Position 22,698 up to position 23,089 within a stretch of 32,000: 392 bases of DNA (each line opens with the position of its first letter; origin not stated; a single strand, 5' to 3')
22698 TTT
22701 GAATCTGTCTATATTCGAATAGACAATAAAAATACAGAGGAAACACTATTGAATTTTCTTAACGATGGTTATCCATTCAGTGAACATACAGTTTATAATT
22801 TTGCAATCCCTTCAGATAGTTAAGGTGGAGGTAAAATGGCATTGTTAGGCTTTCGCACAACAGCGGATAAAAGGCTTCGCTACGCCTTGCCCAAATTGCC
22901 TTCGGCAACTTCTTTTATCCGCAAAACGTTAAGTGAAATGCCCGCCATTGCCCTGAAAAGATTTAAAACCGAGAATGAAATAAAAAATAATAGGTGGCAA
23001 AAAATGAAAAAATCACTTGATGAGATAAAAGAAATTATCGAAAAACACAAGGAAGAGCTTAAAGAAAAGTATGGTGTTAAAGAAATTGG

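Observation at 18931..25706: GC-rich structured repeat family at every module boundary, suggesting an integron-like (CALIN-type) cassette array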

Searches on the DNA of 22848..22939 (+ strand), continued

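Call 58: search_with_rna_model(model_id=R1, sources=[L095, L096, L097, L098, L099, L100, L101, L102, L103, L104, L105, L106, L107, L108, L109, L110, L111, L112, L113, L114, L115, L116, L117, L118, L119, L120, L121, L122, L123, L124, L125, L126, L127, L128, L129, L130, L131, L132, L133, L134, L135, L136, L137, L138, L139, L140, L141, L142, L143, L144, L145, L146, L147, L148, L149, L150, L151, L152, L153, L154, L155, L156, L157, L158, L159, L160, L161, L162, L163, L164, L165, L166, L167, L168, L169, L170, L171, L172, L173, L174], max_evalue=0.01)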
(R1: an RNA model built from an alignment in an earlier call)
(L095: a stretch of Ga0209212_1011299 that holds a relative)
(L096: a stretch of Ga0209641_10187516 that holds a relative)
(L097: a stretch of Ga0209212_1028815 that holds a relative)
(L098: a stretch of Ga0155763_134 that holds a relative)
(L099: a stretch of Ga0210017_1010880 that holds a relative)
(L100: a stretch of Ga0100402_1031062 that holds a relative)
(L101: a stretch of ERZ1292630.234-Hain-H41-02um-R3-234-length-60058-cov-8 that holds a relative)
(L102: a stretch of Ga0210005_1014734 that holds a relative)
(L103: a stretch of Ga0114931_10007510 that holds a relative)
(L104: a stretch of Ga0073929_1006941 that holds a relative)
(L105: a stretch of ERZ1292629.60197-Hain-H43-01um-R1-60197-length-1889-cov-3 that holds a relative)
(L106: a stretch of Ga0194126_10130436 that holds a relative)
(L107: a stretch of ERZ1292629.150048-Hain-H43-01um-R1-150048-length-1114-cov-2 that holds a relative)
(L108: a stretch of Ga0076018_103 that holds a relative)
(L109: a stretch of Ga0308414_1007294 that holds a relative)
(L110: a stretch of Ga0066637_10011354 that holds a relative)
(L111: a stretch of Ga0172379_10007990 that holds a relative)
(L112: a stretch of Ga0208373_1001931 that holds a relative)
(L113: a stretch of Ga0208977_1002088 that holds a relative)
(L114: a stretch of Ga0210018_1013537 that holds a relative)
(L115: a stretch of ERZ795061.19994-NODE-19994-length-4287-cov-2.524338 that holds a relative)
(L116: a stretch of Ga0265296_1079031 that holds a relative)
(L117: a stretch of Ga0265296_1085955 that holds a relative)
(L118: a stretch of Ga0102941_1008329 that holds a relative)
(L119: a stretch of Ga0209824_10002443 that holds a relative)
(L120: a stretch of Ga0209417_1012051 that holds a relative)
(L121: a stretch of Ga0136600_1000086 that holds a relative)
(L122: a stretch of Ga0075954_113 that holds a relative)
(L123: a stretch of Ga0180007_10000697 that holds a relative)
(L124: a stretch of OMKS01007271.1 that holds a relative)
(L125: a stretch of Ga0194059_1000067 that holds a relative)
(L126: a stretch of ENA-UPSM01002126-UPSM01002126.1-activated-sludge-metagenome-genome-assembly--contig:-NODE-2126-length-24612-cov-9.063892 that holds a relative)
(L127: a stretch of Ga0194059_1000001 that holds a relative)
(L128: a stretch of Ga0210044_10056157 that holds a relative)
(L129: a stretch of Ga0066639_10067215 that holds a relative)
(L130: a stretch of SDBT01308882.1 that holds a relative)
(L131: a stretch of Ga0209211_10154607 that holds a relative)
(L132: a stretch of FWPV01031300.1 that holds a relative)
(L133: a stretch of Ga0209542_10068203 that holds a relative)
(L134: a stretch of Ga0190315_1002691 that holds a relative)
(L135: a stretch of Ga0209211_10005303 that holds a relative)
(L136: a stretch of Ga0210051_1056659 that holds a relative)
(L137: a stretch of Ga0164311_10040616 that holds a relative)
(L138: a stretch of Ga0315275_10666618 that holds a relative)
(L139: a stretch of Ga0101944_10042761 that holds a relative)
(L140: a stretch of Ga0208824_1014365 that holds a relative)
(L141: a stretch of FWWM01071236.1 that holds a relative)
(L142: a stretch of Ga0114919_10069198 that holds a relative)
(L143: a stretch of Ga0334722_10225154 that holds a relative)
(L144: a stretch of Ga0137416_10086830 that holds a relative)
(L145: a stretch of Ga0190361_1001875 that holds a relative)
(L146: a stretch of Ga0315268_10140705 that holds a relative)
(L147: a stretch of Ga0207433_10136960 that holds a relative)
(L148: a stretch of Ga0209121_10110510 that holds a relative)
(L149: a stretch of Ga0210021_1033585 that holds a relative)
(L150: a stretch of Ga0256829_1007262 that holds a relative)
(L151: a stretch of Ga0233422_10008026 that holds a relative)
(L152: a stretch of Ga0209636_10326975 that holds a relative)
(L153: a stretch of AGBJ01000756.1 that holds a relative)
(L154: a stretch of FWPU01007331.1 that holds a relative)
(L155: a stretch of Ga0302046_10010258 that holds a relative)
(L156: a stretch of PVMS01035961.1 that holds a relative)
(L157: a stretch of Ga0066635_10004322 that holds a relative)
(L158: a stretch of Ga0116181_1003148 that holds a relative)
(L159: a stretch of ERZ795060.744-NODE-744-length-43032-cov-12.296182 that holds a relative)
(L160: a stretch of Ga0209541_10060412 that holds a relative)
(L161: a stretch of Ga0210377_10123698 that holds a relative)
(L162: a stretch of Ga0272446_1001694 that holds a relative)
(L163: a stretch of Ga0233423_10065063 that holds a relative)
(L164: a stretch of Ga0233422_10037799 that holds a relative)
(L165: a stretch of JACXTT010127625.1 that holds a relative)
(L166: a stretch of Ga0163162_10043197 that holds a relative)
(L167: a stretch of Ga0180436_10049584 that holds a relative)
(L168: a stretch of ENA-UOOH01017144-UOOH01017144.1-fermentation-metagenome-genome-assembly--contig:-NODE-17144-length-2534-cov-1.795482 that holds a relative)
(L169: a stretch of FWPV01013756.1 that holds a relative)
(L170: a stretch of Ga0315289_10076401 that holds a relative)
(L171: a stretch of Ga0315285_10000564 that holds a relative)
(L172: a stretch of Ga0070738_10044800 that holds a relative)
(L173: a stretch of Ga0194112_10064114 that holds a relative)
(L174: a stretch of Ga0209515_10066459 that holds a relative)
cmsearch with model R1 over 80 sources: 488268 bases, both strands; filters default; matches with E-value up to 0.01: 34.
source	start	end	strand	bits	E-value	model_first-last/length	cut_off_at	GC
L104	134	227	-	72.9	3.1e-15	1-92/92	no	0.45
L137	2472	2567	+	64.2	5.7e-13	1-92/92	no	0.5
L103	809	916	-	56.6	5.5e-11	1-92/92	no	0.41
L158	1523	1593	-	53.4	3.8e-10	1-92/92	no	0.37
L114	84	173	-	53.1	4.5e-10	1-92/92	no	0.48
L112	5124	5212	-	51.5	1.2e-09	1-92/92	no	0.47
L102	38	138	-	50.2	2.6e-09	1-92/92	no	0.51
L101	9506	9595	-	49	5.4e-09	1-92/92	no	0.47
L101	5552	5663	-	48.4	7.9e-09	1-92/92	no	0.47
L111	2082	2172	-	48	1e-08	1-92/92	no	0.46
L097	759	869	-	47.9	1.1e-08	1-92/92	no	0.47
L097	1593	1691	-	47.6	1.3e-08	1-92/92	no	0.4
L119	4953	5089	-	45.8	3.9e-08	1-92/92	no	0.34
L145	7596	7694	+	44.3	9.1e-08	1-92/92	no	0.51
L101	7385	7525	-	43.3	1.7e-07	1-92/92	no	0.3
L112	7225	7365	-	43.2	1.8e-07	1-92/92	no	0.31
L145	2649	2751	+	39.9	1.3e-06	1-92/92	no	0.55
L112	6137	6265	-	39.8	1.4e-06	1-92/92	no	0.5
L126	5422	5549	-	38.6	2.8e-06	1-92/92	no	0.39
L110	2402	2558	-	38.5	3e-06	1-92/92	no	0.38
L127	8944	9032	-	37.4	5.8e-06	1-92/92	no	0.48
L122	5753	5849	-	37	7.6e-06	1-92/92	no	0.45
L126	7072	7177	-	35.6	1.7e-05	1-92/92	no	0.42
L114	1052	1153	-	35.5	1.8e-05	1-92/92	no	0.44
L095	495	606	-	35.4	2e-05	1-92/92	no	0.43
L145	5664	5770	+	32.8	9.3e-05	1-92/92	no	0.51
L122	1862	1958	-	31.2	0.00024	1-92/92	no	0.43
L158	111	212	-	30.9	0.00029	1-92/92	no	0.56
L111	934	1011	-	30.7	0.00034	1-92/92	no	0.36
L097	108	249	-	29.8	0.00059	1-92/92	no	0.36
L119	2212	2353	-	28.6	0.0012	1-92/92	no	0.37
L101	4998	5137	-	26.7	0.0037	1-92/92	no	0.34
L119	2878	3017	-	26.4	0.0046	1-92/92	no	0.35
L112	5771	5849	-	26.1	0.0055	1-92/92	no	0.43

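Call 74: search_with_rna_model(model_id=R1, sources=[window, L008, L009, L011, L014, L015, L016, L020, L026, L028, L029, L031, L034, L035, L038, L039, L040, L042, L044, L046, L047, L048, L050, L053, L054, L062, L063, L067, L068, L070, L071, L073, L074, L080, L085, L087, L095, L097, L101, L102, L103, L104, L110, L111, L112, L114, L119, L122, L126, L127, L137, L145, L158], max_evalue=0.001, make_alignment=true)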
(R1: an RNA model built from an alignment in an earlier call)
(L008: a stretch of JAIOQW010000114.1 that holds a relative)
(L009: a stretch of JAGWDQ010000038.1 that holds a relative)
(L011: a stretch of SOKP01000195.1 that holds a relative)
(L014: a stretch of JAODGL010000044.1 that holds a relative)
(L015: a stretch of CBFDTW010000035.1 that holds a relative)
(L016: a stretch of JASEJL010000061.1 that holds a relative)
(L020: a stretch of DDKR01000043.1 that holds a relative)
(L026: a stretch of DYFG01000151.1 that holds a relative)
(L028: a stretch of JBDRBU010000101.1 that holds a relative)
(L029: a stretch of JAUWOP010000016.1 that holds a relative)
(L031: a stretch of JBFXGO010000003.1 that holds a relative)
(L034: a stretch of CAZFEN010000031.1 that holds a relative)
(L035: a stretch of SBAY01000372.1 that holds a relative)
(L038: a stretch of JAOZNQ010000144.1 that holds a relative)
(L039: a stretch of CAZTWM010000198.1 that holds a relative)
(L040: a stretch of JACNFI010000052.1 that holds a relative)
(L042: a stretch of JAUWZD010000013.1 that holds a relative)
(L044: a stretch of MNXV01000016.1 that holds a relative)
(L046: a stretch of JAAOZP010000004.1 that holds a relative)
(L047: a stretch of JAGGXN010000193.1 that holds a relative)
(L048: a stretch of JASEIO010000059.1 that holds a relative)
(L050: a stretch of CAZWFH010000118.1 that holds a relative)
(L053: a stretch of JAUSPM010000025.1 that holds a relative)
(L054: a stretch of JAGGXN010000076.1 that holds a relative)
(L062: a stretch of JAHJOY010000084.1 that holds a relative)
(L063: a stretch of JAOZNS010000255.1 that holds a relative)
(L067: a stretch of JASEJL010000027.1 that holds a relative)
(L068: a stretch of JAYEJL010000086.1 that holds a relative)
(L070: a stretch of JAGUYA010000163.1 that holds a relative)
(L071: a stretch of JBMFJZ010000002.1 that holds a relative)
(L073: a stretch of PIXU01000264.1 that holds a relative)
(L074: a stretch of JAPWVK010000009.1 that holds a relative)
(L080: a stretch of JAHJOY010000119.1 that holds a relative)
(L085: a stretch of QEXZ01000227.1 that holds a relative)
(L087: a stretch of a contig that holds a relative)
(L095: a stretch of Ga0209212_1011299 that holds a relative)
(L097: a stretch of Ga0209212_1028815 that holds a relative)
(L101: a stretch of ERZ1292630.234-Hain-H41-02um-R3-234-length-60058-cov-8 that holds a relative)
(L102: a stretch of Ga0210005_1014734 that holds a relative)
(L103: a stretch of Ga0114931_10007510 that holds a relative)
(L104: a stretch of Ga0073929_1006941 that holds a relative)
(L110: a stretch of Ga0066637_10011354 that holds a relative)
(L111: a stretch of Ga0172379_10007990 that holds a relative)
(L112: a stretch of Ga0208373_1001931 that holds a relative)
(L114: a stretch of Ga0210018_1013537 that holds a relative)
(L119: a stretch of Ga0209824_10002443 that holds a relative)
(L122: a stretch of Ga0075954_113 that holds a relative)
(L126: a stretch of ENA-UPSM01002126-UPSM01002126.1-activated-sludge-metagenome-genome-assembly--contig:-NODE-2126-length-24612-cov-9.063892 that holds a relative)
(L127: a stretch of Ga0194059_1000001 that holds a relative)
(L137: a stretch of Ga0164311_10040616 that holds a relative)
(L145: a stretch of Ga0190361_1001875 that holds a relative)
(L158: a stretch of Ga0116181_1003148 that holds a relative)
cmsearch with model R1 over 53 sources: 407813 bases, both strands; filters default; matches with E-value up to 0.001: 100.
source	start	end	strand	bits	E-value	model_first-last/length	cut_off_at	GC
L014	2997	3088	+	111.9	1.7e-25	1-92/92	no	0.39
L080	4512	4603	+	110.2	4.5e-25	1-92/92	no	0.4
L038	4201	4292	-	107.3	2.5e-24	1-92/92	no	0.41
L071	7481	7572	+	106.6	4e-24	1-92/92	no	0.46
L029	2039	2130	+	105.2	9.1e-24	1-92/92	no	0.39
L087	2477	2568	-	104.4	1.4e-23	1-92/92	no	0.43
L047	3374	3465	-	101.9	6.7e-23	1-92/92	no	0.41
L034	433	524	+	100.5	1.6e-22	1-92/92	no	0.34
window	22848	22939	+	99.2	3.5e-22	1-92/92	no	0.47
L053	1932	2022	+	96.4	1.8e-21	1-92/92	no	0.4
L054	780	871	-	95.3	3.5e-21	1-92/92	no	0.47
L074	198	289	-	94.2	7e-21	1-92/92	no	0.4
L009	3085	3176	+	93.5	1.1e-20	1-92/92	no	0.37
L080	2231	2322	+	92.9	1.5e-20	1-92/92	no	0.48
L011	755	852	+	92.6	1.8e-20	1-92/92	no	0.45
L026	83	174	+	90.9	5.1e-20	1-92/92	no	0.41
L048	178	264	+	90.6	5.9e-20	1-92/92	no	0.45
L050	920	1011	-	89.5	1.2e-19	1-92/92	no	0.36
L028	2412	2503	+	87.8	3.2e-19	1-92/92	no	0.37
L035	6739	6832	-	87.2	4.7e-19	1-92/92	no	0.38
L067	6363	6454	-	86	9.4e-19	1-92/92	no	0.45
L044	3922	4013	+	86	9.8e-19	1-92/92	no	0.43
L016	2030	2121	-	84.1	3e-18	1-92/92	no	0.46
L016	3294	3375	-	84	3.2e-18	1-92/92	no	0.39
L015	5081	5171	+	81.5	1.5e-17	1-92/92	no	0.44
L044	1862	1959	+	80.9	2.1e-17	1-92/92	no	0.47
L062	3034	3134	-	79.6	4.6e-17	1-92/92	no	0.49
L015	2459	2550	+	78.6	8.3e-17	1-92/92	no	0.45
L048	5185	5276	+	74.5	9.6e-16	1-92/92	no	0.38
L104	134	227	-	72.9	2.6e-15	1-92/92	no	0.45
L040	2263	2362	-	67.7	5.9e-14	1-92/92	no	0.47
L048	6247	6332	+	64.6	3.9e-13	1-92/92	no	0.4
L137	2472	2567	+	64.2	4.7e-13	1-92/92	no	0.5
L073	3696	3789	+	63.1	9.3e-13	1-92/92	no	0.48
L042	1052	1161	-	60.9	3.4e-12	1-92/92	no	0.49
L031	704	811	+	59.3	9.5e-12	1-92/92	no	0.44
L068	1959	2056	-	56.7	4.3e-11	1-92/92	no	0.44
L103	809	916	-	56.6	4.6e-11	1-92/92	no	0.41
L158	1523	1593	-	53.4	3.2e-10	1-92/92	no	0.37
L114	84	173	-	53.1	3.8e-10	1-92/92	no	0.48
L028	1825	1918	+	53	4.2e-10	1-92/92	no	0.34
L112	5124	5212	-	51.5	1e-09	1-92/92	no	0.47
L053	932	1039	+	51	1.4e-09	1-92/92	no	0.45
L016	207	299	-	50.9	1.4e-09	1-92/92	no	0.45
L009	2233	2336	+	50.8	1.6e-09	1-92/92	no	0.51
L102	38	138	-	50.2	2.2e-09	1-92/92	no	0.51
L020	792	892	-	50.2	2.2e-09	1-92/92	no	0.43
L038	5988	6087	-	49.8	2.8e-09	1-92/92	no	0.53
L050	4854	4935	-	49.1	4.4e-09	1-92/92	no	0.44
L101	9506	9595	-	49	4.5e-09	1-92/92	no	0.47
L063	2068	2159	-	48.8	5.1e-09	1-92/92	no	0.45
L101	5552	5663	-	48.4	6.6e-09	1-92/92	no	0.47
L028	3326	3403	+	48.2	7.3e-09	1-92/92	no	0.47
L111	2082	2172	-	48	8.5e-09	1-92/92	no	0.46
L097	759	869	-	47.9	9e-09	1-92/92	no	0.47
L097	1593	1691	-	47.6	1.1e-08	1-92/92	no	0.4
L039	761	851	-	47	1.5e-08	1-92/92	no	0.44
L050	3971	4070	-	46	2.8e-08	1-92/92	no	0.49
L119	4953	5089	-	45.8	3.2e-08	1-92/92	no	0.34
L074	816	918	-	45.4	3.9e-08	1-92/92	no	0.36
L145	7596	7694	+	44.3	7.6e-08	1-92/92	no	0.51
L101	7385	7525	-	43.3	1.4e-07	1-92/92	no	0.3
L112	7225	7365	-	43.2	1.5e-07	1-92/92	no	0.31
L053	1110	1198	+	43.1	1.6e-07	1-92/92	no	0.51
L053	2832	2916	+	43.1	1.6e-07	1-92/92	no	0.49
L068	115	207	-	42.2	2.7e-07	1-92/92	no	0.47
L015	4121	4219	+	41.9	3.4e-07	1-92/92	no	0.47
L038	5271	5353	-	41.5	4.2e-07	1-92/92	no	0.52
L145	2649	2751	+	39.9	1.1e-06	1-92/92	no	0.55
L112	6137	6265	-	39.8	1.1e-06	1-92/92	no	0.5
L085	1808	1918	-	39.5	1.4e-06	1-92/92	no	0.44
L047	2553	2649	-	38.8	2.1e-06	1-92/92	no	0.52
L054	3011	3110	-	38.7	2.2e-06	1-92/92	no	0.53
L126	5422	5549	-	38.6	2.3e-06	1-92/92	no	0.39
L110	2402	2558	-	38.5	2.5e-06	1-92/92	no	0.38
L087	1660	1770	-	38.3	2.8e-06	1-92/92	no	0.45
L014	4859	4958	+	38.1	3.2e-06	1-92/92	no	0.51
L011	1868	1948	+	37.9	3.7e-06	1-92/92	no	0.47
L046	4717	4831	-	37.5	4.6e-06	1-92/92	no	0.44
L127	8944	9032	-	37.4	4.8e-06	1-92/92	no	0.48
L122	5753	5849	-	37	6.3e-06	1-92/92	no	0.45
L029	2682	2771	+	36.3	9.6e-06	1-92/92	no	0.49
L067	5772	5862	-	36.3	9.6e-06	1-92/92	no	0.58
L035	4957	5036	-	36.2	1e-05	1-92/92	no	0.5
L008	2632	2739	+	36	1.2e-05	1-92/92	no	0.44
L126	7072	7177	-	35.6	1.4e-05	1-92/92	no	0.42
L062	239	341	-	35.5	1.5e-05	1-92/92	no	0.58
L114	1052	1153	-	35.5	1.5e-05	1-92/92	no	0.44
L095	495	606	-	35.4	1.7e-05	1-92/92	no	0.43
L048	4340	4427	+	34.8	2.3e-05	1-92/92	no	0.49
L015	3165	3262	+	33.3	6e-05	1-92/92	no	0.49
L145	5664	5770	+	32.8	7.8e-05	1-92/92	no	0.51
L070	4836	4948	-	32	0.00013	1-92/92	no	0.46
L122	1862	1958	-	31.2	0.0002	1-92/92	no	0.43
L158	111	212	-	30.9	0.00025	1-92/92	no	0.56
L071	6679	6778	+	30.8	0.00026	1-92/92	no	0.57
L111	934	1011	-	30.7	0.00029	1-92/92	no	0.36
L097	108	249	-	29.8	0.00049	1-92/92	no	0.36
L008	4008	4107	+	29.3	0.00063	1-92/92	no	0.47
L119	2212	2353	-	28.6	0.00098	1-92/92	no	0.37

Alignment A4: 100 matches aligned to the model, 225 columns, each read 5' to 3' on its own strand. Consensus structure (alignment columns), stored with it:
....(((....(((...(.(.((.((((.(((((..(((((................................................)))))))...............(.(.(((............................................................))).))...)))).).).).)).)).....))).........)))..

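Call 84: search_with_rna_model(model_id=R1, sources=[L175, L176], filters=off, max_evalue=1)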
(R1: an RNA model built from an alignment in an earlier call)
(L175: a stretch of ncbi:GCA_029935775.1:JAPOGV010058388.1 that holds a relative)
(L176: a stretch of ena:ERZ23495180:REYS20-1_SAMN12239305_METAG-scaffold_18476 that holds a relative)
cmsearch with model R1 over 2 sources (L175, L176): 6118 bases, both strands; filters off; matches with E-value up to 1: 5.
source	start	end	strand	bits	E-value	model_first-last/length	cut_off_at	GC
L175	838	931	+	53.8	3.9e-12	1-92/92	no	0.48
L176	4077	4164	-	13.6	0.13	1-92/92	no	0.3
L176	1871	1929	-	12.5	0.24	1-92/92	no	0.37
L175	670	697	-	11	0.61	1-92/92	no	0.14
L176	4007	4063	-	10.2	0.95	1-92/92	no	0.32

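Call 94: search_dna_similar(query=window:22848-22939:+, collection=plasmids, mode=distant, max_evalue=0.001, max_rows=10)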
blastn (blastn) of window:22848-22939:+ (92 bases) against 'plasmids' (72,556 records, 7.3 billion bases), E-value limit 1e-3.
Records with a match: 1; places in all: 1; records where one place covers at least 80% of the query: 1.
Best place of each record, by identity: 60-80% 1.
By first word of the organism name: Klebsiella 1.
By predicted mobility (MOB-suite, as given by PLSDB): non-mobilizable 1.
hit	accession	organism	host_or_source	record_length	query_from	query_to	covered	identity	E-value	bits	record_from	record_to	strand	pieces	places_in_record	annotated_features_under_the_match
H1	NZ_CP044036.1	Klebsiella pneumoniae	Homo sapiens,clinical isolate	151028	6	92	95%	72.6%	3e-5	54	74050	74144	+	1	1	none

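Call 95: search_dna_similar(query=window:22848-22939:+, collection=phages, mode=distant, max_evalue=0.001, max_rows=10)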
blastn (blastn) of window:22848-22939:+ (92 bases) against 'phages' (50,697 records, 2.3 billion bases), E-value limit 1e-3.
No match.

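Call 96: get_annotated_region(hit=H1, flank=5000)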
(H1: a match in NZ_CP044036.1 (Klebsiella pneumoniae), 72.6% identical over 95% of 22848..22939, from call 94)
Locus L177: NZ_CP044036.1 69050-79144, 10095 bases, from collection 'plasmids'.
description: Klebsiella pneumoniae strain FDAARGOS_630 plasmid unnamed2, complete sequence
organism: Klebsiella pneumoniae (NCBI taxid 573)
taxonomy: Bacteria; Pseudomonadota; Gammaproteobacteria; Enterobacterales; Enterobacteriaceae; Klebsiella; Klebsiella pneumoniae
host: -; source: Homo sapiens,clinical isolate; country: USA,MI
typing (MOB-suite, as given by PLSDB): non-mobilizable; replicon IncFIB,IncHI1B
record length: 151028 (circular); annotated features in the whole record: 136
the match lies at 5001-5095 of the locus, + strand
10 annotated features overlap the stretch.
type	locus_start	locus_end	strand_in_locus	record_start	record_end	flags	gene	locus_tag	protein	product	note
predicted_resistance_gene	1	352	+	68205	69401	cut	tet(A)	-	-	tetracycline efflux MFS transporter Tet(A)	predicted by amrfinderplus; class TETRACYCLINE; identity 100.0%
CDS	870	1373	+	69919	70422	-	-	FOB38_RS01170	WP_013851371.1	shikimate dehydrogenase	-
CDS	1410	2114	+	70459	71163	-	-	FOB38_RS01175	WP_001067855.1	IS6-like element IS26 family transposase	GO:0006313 - DNA transposition [Evidence IEA]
CDS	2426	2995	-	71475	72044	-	-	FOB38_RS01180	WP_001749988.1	recombinase family protein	GO:0006310 - DNA recombination [Evidence IEA]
CDS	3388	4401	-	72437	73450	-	intI1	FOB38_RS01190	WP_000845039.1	class 1 integron integrase IntI1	-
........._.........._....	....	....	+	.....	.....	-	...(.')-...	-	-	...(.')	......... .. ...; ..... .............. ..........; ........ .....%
predicted_resistance_gene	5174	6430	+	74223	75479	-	ere(B)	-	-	EreB family erythromycin esterase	predicted by amrfinderplus; class MACROLIDE; identity 100.0%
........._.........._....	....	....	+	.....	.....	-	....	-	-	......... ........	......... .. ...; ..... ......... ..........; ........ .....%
CDS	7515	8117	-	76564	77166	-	-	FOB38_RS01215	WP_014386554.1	hypothetical protein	-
CDS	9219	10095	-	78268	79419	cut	-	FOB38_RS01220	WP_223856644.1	DUF1173 family protein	-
